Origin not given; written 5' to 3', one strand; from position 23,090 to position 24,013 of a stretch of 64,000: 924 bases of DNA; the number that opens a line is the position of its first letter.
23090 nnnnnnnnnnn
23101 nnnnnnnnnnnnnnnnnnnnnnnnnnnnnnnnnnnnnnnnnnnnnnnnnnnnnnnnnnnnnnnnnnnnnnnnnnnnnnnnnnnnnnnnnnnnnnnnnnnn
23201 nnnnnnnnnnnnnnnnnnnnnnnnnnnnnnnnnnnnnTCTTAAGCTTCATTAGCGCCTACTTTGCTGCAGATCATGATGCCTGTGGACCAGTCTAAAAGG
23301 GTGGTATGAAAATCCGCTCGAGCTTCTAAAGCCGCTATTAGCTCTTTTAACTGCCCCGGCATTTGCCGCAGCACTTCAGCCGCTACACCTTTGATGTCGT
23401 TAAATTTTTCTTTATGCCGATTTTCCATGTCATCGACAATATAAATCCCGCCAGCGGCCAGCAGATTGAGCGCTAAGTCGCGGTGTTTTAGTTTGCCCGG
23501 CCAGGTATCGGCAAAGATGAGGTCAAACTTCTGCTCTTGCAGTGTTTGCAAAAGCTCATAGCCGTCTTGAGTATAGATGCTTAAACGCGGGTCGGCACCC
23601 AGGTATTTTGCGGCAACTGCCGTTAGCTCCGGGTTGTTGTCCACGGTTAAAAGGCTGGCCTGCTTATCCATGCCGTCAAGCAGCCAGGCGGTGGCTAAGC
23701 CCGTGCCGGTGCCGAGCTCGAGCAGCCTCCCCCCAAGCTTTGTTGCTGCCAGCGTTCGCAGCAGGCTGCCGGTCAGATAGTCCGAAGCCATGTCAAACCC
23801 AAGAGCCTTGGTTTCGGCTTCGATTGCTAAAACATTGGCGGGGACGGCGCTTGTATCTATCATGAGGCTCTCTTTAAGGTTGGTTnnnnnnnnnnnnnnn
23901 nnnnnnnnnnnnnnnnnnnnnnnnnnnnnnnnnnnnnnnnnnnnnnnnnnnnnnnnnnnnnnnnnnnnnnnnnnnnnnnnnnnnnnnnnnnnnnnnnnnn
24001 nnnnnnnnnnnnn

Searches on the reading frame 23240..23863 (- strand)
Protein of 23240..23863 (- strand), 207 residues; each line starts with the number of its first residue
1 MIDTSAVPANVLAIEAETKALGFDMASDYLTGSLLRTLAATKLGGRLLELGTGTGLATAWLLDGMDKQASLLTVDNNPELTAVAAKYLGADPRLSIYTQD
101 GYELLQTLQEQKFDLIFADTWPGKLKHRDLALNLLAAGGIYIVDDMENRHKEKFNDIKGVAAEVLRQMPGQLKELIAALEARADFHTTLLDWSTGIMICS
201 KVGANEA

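Call 44: search_protein_families(library=pfam, proteins=[window:23240-23863:-], max_evalue=0.001)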
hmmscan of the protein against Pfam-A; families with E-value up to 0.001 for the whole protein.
window:23240-23863:- (207 aa): 9 families
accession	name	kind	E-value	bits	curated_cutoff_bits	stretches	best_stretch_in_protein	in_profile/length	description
PF13578.12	Methyltransf_24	-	1.1e-10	42.8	26.3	1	48-145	1-104/105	Methyltransferase domain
PF01596.23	Methyltransf_3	-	2.5e-07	30.7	22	1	31-149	32-158/204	O-methyltransferase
PF13649.12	Methyltransf_25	-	1e-06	29.8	27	1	48-118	2-70/97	Methyltransferase domain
PF13847.12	Methyltransf_31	-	6.3e-06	26.4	27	1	44-155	4-114/145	Methyltransferase domain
PF08242.18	Methyltransf_12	-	7.7e-05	23.8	30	1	48-118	1-71/98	Methyltransferase domain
PF08241.18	Methyltransf_11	-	9.1e-05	23.5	21.2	1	48-118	1-66/95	Methyltransferase domain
PF05175.20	MTS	-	0.00028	21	23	1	28-117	17-103/170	Methyltransferase small domain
PF01135.25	PCMT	-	0.0005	20.3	20.3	1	30-103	61-135/210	Protein-L-isoaspartate(D-aspartate) O-methyltransferase (PCMT)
PF13489.12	Methyltransf_23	-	0.00061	20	27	0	33-104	12-61/164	Methyltransferase domain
